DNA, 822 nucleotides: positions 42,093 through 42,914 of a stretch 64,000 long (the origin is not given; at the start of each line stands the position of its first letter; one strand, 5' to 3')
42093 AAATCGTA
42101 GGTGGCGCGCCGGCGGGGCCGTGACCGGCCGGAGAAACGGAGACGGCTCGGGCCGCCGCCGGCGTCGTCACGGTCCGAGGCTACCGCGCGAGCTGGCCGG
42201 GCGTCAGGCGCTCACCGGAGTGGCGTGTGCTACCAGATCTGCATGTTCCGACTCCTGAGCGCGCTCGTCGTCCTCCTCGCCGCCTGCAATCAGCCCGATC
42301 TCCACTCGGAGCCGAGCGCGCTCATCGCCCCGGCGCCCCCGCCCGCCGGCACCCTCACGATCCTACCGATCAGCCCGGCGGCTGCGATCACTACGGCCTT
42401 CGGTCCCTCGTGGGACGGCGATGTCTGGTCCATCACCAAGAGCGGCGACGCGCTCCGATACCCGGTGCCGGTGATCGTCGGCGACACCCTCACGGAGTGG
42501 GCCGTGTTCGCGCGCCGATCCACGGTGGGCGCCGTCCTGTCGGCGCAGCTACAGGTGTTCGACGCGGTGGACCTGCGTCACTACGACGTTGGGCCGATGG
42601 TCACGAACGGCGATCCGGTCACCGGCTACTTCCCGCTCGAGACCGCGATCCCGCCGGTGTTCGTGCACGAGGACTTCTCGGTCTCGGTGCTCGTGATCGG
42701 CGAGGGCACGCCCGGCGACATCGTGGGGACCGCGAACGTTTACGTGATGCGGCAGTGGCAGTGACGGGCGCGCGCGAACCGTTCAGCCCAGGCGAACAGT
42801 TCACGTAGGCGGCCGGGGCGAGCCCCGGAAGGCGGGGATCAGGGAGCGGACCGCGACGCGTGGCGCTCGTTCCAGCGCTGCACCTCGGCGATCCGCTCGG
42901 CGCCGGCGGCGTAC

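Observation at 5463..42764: Dispersed family of four further lipoproteins sharing a fibre-like beta domain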

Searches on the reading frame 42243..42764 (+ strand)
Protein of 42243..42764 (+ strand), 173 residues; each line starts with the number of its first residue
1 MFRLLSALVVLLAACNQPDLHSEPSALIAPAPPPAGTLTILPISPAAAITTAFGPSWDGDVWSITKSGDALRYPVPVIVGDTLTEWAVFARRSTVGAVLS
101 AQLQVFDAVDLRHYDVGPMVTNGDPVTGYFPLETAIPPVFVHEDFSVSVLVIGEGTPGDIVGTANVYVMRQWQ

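Call 9: search_protein_families(library=pfam, proteins=[window:42243-42764:+], max_evalue=0.1)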
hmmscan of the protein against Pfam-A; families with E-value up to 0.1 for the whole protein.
window:42243-42764:+ (173 aa): 0 families

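Call 10: search_protein_families(library=phrogs, proteins=[window:42243-42764:+], max_evalue=0.1)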
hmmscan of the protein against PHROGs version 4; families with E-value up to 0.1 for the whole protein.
window:42243-42764:+ (173 aa): 0 families

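Call 13: find_homologous_proteins(query=window:42243-42764:+, max_evalue=0.001)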
Query window:42243-42764:+ (173 aa): 1 proteins with E <= 0.001 among 331 candidates. Only proteins of 95 to 303 residues were searched: fused or split forms outside these lengths cannot appear, so this answer is no evidence that the protein stands alone or is whole; find_related_loci, which searches DNA, has no such limit.
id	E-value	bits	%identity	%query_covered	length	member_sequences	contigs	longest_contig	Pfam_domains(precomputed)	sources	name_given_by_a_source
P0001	3.9e-109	380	100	100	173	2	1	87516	-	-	-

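Call 98: search_protein_families(library=padloc, proteins=[window:42243-42764:+], max_evalue=0.01)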
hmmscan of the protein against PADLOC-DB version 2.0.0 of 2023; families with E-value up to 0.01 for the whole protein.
window:42243-42764:+ (173 aa): 0 families

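Call 122: search_protein_families(library=ncbifam, proteins=[window:42243-42764:+], max_evalue=0.05)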
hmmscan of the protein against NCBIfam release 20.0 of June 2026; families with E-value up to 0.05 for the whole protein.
window:42243-42764:+ (173 aa): 0 families
